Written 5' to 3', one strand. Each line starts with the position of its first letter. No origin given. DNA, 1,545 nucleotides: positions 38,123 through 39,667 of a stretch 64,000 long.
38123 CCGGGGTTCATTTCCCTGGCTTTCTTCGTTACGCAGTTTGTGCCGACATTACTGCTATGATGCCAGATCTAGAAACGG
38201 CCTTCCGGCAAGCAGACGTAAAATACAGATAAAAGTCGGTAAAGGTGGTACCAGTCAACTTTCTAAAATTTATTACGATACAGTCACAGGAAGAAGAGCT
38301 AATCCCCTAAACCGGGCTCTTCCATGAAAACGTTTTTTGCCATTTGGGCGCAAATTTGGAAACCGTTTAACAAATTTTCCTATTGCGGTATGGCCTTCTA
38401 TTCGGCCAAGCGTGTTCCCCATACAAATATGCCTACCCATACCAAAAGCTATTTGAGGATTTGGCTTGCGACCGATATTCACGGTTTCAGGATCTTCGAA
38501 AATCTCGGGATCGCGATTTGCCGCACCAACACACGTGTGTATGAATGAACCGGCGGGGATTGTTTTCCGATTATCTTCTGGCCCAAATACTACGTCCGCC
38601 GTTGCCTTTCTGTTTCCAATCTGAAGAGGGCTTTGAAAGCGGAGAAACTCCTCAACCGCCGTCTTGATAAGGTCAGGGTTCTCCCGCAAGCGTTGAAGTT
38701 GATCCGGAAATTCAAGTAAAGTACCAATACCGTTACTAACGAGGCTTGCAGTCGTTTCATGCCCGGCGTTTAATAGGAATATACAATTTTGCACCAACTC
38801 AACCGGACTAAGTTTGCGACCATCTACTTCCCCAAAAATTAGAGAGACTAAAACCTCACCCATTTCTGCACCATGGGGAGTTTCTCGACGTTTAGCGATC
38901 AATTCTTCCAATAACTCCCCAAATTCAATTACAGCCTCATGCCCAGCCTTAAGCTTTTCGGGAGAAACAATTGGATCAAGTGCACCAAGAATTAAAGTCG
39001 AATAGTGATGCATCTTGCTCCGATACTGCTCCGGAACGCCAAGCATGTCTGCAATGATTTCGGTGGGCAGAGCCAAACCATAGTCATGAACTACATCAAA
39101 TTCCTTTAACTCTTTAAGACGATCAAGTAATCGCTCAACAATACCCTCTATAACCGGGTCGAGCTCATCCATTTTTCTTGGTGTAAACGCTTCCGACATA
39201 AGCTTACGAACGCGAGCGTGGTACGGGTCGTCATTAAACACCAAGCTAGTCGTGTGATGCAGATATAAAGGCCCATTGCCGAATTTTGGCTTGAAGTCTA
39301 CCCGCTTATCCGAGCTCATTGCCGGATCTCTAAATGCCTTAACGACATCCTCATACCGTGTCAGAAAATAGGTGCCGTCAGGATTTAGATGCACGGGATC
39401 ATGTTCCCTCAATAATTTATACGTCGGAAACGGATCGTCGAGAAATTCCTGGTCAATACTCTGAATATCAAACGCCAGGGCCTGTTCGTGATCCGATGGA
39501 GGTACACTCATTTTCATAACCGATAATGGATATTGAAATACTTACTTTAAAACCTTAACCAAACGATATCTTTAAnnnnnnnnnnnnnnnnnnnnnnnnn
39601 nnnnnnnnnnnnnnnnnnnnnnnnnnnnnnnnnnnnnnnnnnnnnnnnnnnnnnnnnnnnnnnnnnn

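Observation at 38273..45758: Homogentisate operon carries a transhydroxylase-like molybdoenzyme and a P450 where hppD/maiA would be expected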

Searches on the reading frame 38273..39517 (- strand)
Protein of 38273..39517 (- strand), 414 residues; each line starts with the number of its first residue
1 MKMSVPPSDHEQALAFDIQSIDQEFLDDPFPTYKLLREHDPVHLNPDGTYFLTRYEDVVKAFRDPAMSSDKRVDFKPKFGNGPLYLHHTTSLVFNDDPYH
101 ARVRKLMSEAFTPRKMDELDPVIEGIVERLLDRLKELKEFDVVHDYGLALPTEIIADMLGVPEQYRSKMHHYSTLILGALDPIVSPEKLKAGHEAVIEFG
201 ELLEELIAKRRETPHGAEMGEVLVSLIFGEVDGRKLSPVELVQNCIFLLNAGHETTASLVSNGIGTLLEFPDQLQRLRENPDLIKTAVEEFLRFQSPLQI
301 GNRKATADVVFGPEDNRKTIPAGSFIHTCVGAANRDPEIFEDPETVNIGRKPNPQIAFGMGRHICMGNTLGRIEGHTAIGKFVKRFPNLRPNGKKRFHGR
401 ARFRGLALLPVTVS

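Call 3: search_protein_families(library=pfam, proteins=[window:38273-39517:-])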
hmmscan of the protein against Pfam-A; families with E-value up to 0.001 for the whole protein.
window:38273-39517:- (414 aa): 1 family
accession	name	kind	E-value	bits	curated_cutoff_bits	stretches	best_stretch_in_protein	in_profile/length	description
PF00067.27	p450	-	1.6e-31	110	22.8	1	43-387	40-433/462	Cytochrome P450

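Call 4: search_protein_families(library=ncbifam, proteins=[window:38273-39517:-])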
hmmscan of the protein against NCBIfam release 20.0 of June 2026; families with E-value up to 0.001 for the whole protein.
window:38273-39517:- (414 aa): 8 families
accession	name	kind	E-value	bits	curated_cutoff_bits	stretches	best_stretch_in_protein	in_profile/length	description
NF041177.1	Cyp119_Thmprot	equivalog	1.4e-45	155.7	680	1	33-388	5-342/368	cytochrome P450 Cyp119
TIGR04538.1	P450_cycloAA_1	subfamily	3.8e-43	147.8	500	1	22-390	4-370/395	cytochrome P450, cyclodipeptide synthase-associated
TIGR04515.1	P450_rel_GT_act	subfamily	6.9e-43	147.5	343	1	27-401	31-374/386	P450-derived glycosyltransferase activator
NF045816.1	PentlenlactSyn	equivalog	1.3e-36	126.1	700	1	95-390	86-370/396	pentalenolactone synthase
TIGR04458.1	CYP450_TxtE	equivalog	1.3e-33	116.3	500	1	23-413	7-402/403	4-nitrotryptophan synthase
NF041802.1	P450_SolI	exception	3.3e-32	111.5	850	1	30-388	33-397/424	solanimycin biosynthesis cytochrome P450 SolI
NF050147.1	aminopyruv_ApyO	equivalog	6.6e-13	48.1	525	1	96-373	84-380/444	RiPP biosynthesis cytochrome P450 ApyO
NF051859.1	AlbFlvMonOxTrpSyn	equivalog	3.6e-11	42.3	700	1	96-284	104-303/457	bifunctional albaflavenone monooxygenase/terpene synthase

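Call 19: search_solved_structures(query=window:38273-39517:-, max_evalue=1e-20)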
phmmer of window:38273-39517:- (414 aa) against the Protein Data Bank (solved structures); distinct sequences matched with E-value up to 1e-20: 325 (the best 60 are shown).
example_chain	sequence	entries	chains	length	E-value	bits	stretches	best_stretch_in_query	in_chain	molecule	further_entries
3ejb_B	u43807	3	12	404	6.1e-67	229.8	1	21-412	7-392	Biotin biosynthesis cytochrome P450-like enzyme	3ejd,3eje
5gnm_A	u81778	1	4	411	1.6e-62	215.2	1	24-413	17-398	Vitamin D(3) 25-hydroxylase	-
3a4z_A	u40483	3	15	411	4e-62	213.9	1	24-413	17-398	Vitamin D hydroxylase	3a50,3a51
3a4g_A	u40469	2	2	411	4.3e-62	213.8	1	24-413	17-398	Vitamin D hydroxylase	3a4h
3vrm_A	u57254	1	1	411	2.1e-61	211.6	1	24-413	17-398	Vitamin D(3) 25-hydroxylase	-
8vxi_A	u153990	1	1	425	2.4e-61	211.4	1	31-410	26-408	CYP125MRCA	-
5gnl_A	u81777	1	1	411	4e-61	210.6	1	24-413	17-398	Vitamin D(3) 25-hydroxylase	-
8yhn_A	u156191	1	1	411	1.6e-60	208.7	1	15-409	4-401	Cytochrome P450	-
8vxg_A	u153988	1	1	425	3.3e-60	207.6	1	32-396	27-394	CYP125MRCA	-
4yzr_A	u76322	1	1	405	4.1e-57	197.4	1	23-413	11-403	Polyketide biosynthesis cytochrome P450 PksS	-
4wpz_A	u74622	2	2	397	1.5e-55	192.3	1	46-412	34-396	Cytochrome P450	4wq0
7wex_A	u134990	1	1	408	1.8e-55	192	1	25-412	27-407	Cytochrome P450 hydroxylase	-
3buj_A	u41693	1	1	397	2.7e-55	191.4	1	21-412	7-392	CalO2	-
4rm4_A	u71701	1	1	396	3.7e-54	187.7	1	27-389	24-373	Cytochrome P450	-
6gk5_A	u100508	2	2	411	2.3e-52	181.8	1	39-390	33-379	Cytochrome P450 CYP267B1 protein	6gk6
4z5p_A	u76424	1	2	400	7.2e-52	180.1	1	30-411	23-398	Cytochrome P450 hydroxylase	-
8w6z_A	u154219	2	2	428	1.5e-51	179.1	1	19-391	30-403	Cytochrome P450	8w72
7y9o_A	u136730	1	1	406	2.1e-51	178.6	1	27-389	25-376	Cytochrome P450 monooxygenase YjiB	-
7y97_A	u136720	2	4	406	4.7e-51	177.5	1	27-389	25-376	Cytochrome P450 monooxygenase YjiB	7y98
5l90_A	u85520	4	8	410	1.4e-50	175.9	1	20-389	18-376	Cytochrome P450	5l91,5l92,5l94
5ofq_A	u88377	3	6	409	1.7e-50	175.6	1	17-385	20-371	Cytochrome P450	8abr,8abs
8gue_A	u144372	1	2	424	3.1e-50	174.8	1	16-411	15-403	Cytochrome P450 monooxygenase PikC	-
5vws_A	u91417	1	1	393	3.4e-50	174.7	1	33-395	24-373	Cytochrome P450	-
7xbm_A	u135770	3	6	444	3.6e-50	174.5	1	16-411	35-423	Cytochrome P450 monooxygenase PikC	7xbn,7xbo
2bvj_A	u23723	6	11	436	6.2e-50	173.8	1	16-411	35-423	CYTOCHROME P450 MONOOXYGENASE | CYTOCHROME P450 HYDROXYLASE PIKC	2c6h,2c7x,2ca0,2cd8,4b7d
2whw_A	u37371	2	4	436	6.2e-50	173.8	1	16-411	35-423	CYTOCHROME P450 MONOOXYGENASE | CYTOCHROME P450 HYDROXYLASE PIKC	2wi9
2vz7_A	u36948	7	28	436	6.3e-50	173.8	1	16-411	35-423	CYTOCHROME P450 MONOOXYGENASE | CYTOCHROME P450 HYDROXYLASE PIKC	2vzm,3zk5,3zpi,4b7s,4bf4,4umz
1jip_A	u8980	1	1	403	1.1e-49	172.9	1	24-390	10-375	CYTOCHROME P450 107A1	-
1jio_A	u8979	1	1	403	1.5e-49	172.5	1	24-390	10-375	CYTOCHROME P450 107A1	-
1q5d_A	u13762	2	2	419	2.1e-49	172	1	11-410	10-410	P450 epoxidase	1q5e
3r9b_A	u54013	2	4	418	2.4e-49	171.9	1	12-413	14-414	CYTOCHROME P450 164A2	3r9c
1egy_A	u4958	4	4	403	3.9e-48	167.9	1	24-390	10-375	CYTOCHROME P450ERYF | CYTOCHROME P450 107A1 | CYTOCHROME P450 ERYF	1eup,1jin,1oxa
5cje_A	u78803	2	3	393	3.9e-48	167.9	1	17-411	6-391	Cytochrome P450 hydroxylase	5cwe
2z3t_A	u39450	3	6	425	8.9e-48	166.7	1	15-389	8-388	Cytochrome P450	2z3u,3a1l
9v2t_A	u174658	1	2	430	3.9e-47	164.6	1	21-389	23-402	Cytochrome P450 monooxygenase CYP107Z12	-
9cjg_A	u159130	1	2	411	5.2e-47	164.1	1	23-411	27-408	Cytochrome P450-G9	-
4e2p_A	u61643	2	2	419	2.9e-46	161.7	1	90-393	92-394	Cytochrome P450 107B1 (P450CVIIB1)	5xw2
6gmf_A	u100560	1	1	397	4.7e-46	161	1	17-387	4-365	Putative cytochrome P450 hydroxylase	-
9vgm_A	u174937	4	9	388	1.2e-45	159.7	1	34-387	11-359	Cytochrome P450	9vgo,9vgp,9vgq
8fz8_A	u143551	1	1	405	1.3e-45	159.5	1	22-391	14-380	Cytochrome P450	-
8q5j_A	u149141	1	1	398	2.2e-45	158.8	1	22-411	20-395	Cytochrome P450 107B1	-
7smz_A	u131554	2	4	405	6.6e-45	157.2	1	32-392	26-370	Cytochrome P450 142A3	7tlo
8jnp_A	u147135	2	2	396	1.3e-44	156.2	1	30-411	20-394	Cytochrome P450 CftA | Cytochrome P450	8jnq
6l39_A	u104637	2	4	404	2.3e-44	155.4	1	45-391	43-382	Cytochrome P450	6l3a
9vgn_A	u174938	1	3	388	2.4e-44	155.3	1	34-387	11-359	Cytochrome P450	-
2yoo_A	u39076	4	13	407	3.2e-44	154.9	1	31-390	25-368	P450 HEME-THIOLATE PROTEIN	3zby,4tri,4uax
5z9i_A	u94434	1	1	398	3.7e-44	154.7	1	94-412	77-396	Putative P450-like enzyme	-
2xkr_A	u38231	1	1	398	4.7e-44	154.4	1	31-390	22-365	PUTATIVE CYTOCHROME P450 142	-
9w6b_A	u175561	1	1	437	4.8e-44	154.4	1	14-411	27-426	Cytochrome P450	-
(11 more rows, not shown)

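Call 52: find_homologous_proteins(query=window:38273-39517:-)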
Query window:38273-39517:- (414 aa): 8000 proteins with E <= 0.001 among 8000 candidates; the best 120 are listed.
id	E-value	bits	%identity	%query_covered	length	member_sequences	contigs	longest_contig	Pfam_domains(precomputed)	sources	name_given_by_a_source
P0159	6.9e-273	923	98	100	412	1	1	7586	PF00067.28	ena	-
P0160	1.5e-270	915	96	100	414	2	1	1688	PF00067.28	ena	-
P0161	1.4e-269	912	96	100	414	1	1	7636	PF00067.28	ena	-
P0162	3.5e-269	911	96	100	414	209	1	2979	PF00067.28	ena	-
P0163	5.1e-268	907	96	100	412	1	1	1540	PF00067.28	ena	-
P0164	4.1e-237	805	85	98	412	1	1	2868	PF00067.28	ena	-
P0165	9.6e-235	797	85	100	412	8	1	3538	PF00067.28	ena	-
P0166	1.1e-233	794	89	93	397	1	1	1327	PF00067.28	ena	-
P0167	2.3e-232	790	83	98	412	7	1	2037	PF00067.28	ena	-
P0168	5.1e-231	785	83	98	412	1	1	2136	PF00067.28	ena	-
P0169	1.9e-220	750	80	98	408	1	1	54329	PF00067.28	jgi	-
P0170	2.2e-218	744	78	100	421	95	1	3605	PF00067.28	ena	-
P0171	1.3e-217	741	78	98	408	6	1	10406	PF00067.28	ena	-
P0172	3.5e-217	740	78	98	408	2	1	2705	PF00067.28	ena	-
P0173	4.5e-217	739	78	98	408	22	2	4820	PF00067.28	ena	-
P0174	1.0e-216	738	79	98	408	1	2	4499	PF00067.28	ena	-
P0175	2.7e-216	737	78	98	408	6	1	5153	PF00067.28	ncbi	-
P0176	3.4e-216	736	78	99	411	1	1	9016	PF00067.28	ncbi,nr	ncbi:MAG: cytochrome P450 [Pseudomonadota bacterium]|nr:cytochrome P450 [Pseudomonadota bacterium]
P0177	4.7e-216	736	78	98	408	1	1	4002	PF00067.28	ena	-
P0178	5.0e-216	736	78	98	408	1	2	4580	PF00067.28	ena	-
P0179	4.1e-215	733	78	98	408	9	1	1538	PF00067.28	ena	-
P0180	2.0e-214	730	77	98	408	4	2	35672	PF00067.28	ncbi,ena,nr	ncbi:MAG: cytochrome P450 [Pseudomonadota bacterium]|nr:cytochrome P450 [Pseudomonadota bacterium]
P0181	7.5e-211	719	76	98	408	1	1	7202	PF00067.28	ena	-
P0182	8.1e-211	719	76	98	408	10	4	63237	PF00067.28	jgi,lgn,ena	jgi:cytochrome P450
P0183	6.6e-210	716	76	98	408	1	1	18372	PF00067.28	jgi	-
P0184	1.5e-208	711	76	98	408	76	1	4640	PF00067.28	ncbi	-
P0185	1.5e-208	711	75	98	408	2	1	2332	PF00067.28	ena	-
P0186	1.8e-207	708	76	98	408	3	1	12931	PF00067.28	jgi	jgi:cytochrome P450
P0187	1.8e-206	704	75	98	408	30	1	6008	PF00067.28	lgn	-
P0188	8.0e-206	702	75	98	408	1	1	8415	PF00067.28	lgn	-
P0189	1.0e-204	698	75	98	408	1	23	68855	PF00067.28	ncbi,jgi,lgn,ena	ncbi:MAG: cytochrome P450 [Rhodospirillales bacterium]|jgi:cytochrome P450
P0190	1.4e-204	698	75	98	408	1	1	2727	PF00067.28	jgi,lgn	-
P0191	2.2e-204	697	72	98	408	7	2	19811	PF00067.28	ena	-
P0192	3.6e-204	697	75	98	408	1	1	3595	PF00067.28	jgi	jgi:cytochrome P450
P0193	3.9e-204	697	75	98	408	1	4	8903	PF00067.28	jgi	jgi:cytochrome P450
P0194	5.1e-204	696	73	98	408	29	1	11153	PF00067.28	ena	-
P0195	7.3e-204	696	76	97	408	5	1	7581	PF00067.28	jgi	-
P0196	1.1e-203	695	75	98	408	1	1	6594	PF00067.28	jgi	jgi:cytochrome P450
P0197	1.3e-200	685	73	98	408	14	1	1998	PF00067.28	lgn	-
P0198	2.6e-199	681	72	98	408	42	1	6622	PF00067.28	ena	-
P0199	1.4e-198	678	73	98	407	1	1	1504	PF00067.28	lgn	-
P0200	5.8e-198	676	73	98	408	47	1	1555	PF00067.28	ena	-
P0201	6.2e-197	673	73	96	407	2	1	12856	PF00067.28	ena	-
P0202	2.2e-196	671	97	74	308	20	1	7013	PF00067.28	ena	-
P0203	5.8e-194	663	71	98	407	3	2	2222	PF00067.28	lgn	-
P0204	9.8e-193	659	71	98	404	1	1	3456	PF00067.28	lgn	-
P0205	1.7e-192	658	70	98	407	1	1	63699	PF00067.28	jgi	-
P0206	1.9e-192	658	70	98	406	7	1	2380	PF00067.28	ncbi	-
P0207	2.6e-192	658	70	98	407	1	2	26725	PF00067.28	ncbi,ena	-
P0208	2.6e-192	658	70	98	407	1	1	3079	PF00067.28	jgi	-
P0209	2.8e-192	658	70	98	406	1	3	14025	PF00067.28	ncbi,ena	-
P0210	3.9e-192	657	70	98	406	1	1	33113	PF00067.28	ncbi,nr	ncbi:MAG: cytochrome [Rhodospirillaceae bacterium]|nr:cytochrome [Rhodospirillaceae bacterium]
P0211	9.1e-192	656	70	98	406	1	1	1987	PF00067.28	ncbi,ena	-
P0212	2.3e-191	655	76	92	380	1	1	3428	PF00067.28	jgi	jgi:cytochrome P450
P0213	9.6e-191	652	71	97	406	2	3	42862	PF00067.28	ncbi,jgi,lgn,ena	-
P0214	6.3e-190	650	73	93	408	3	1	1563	PF00067.28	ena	-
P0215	3.3e-189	647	70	98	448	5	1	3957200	PF00067.28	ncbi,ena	-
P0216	6.8e-188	643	69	98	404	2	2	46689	PF00067.28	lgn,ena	-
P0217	3.2e-187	641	69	98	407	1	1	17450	PF00067.28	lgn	-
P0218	2.1e-186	638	68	98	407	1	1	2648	PF00067.28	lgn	-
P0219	3.1e-186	638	73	91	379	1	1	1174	PF00067.28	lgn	-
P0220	1.3e-185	636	67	99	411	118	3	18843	PF00067.28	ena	-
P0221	2.2e-179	615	67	97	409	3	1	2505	PF00067.28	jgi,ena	-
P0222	1.2e-177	609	67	98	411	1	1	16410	PF00067.28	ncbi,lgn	-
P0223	1.4e-177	609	67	97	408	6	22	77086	PF00067.28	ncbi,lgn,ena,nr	ncbi:MAG: cytochrome P450 [Rhodospirillales bacterium]|nr:cytochrome P450 [Rhodospirillales bacteriu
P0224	1.3e-176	606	65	98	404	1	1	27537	PF00067.28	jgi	-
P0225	3.1e-176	605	66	98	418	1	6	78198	PF00067.28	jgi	-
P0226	3.1e-176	605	66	98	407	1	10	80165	PF00067.28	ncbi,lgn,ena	-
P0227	3.1e-176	605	66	98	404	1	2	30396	PF00067.28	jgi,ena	jgi:cytochrome P450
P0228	6.8e-176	604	65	97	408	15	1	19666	PF00067.28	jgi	-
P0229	8.2e-176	603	65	98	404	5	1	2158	PF00067.28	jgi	jgi:cytochrome P450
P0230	9.3e-176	603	65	98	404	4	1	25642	PF00067.28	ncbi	-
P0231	1.1e-175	603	65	98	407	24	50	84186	PF00067.28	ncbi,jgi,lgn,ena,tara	jgi:hypothetical protein|tara:strand:- start:6377 stop:7600 length:1224 start_codon:yes stop_codon:y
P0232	1.1e-175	603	66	98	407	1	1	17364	PF00067.28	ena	-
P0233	2.3e-175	602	66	97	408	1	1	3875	PF00067.28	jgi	jgi:cytochrome P450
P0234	5.4e-175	601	65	98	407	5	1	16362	PF00067.28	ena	-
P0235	1.3e-173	596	65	95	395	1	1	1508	PF00067.28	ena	-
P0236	1.4e-173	596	65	98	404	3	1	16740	PF00067.28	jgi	-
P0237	3.7e-172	591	65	98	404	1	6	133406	PF00067.28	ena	-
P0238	2.7e-171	588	63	99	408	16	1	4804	PF00067.28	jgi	jgi:cytochrome P450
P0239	1.1e-170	586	64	98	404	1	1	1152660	PF00067.28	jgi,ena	-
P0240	1.9e-170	586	64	98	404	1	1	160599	PF00067.28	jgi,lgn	jgi:hypothetical protein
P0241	6.2e-170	584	64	98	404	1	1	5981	PF00067.28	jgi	jgi:cytochrome P450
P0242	1.1e-169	583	63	98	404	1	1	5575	PF00067.28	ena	-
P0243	3.0e-169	582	64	98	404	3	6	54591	PF00067.28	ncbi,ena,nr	ncbi:MAG: cytochrome P450 [Rhodospirillaceae bacterium]|nr:cytochrome P450 [Rhodospirillaceae bacter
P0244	9.2e-167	573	62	98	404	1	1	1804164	PF00067.28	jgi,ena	-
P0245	1.9e-166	572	62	98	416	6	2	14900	PF00067.28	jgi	jgi:cytochrome P450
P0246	8.2e-166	570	65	96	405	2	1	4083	PF00067.28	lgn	-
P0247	6.0e-164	564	63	96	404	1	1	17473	PF00067.28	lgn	-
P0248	6.2e-163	561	62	98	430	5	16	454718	PF00067.28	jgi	-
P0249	1.6e-162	559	61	98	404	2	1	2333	PF00067.28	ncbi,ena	-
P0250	1.9e-161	556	61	98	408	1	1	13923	PF00067.28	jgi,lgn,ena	-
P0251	7.3e-161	554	62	96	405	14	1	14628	PF00067.28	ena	-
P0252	1.0e-160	554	60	100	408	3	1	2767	PF00067.28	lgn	-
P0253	2.2e-160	552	63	96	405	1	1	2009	PF00067.28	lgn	-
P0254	5.1e-160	551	62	97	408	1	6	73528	PF00067.28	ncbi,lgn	-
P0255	8.6e-160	551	61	98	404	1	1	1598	PF00067.28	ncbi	-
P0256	1.0e-159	550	62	98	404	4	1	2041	PF00067.28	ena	-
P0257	5.5e-159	548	61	98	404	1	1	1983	PF00067.28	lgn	-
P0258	1.2e-158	547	61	98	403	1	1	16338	PF00067.28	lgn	-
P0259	1.4e-158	547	62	97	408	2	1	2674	PF00067.28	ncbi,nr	ncbi:MAG: cytochrome P450 [Rhodospirillaceae bacterium]|nr:cytochrome P450 [Rhodospirillaceae bacter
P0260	1.9e-158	546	79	74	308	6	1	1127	PF00067.28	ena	-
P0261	1.4e-157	543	61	97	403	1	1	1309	PF00067.28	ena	-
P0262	3.8e-156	538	60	97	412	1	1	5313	PF00067.28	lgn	-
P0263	7.2e-156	538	59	98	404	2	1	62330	PF00067.28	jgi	jgi:cytochrome P450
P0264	8.6e-156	537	59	96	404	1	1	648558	PF00067.28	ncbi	-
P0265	1.7e-155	536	60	97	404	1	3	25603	PF00067.28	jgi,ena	jgi:cytochrome P450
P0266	1.9e-155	536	59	98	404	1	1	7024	PF00067.28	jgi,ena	-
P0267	3.2e-155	535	59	98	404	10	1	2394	PF00067.28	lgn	-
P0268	4.7e-155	535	60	97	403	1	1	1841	PF00067.28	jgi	jgi:cytochrome P450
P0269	9.6e-155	534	59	97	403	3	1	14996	PF00067.28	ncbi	-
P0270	1.0e-154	534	57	100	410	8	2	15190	PF00067.28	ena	-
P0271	1.1e-154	534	59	97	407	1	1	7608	PF00067.28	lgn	-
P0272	1.2e-154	534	59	99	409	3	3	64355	PF00067.28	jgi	jgi:cytochrome P450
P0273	1.3e-154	533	60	96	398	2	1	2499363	PF00067.28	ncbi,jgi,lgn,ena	-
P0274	1.6e-154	533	59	98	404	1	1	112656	PF00067.28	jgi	jgi:cytochrome P450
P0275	2.4e-154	533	60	97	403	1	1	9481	PF00067.28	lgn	-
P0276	2.4e-154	533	59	98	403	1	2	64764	PF00067.28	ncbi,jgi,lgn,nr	ncbi:MAG: cytochrome P450 [Rhodospirillales bacterium]|nr:cytochrome P450 [Rhodospirillales bacteriu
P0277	3.2e-154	532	58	99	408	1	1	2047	PF00067.28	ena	-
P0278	4.0e-154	532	58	99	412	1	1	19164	PF00067.28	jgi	jgi:cytochrome P450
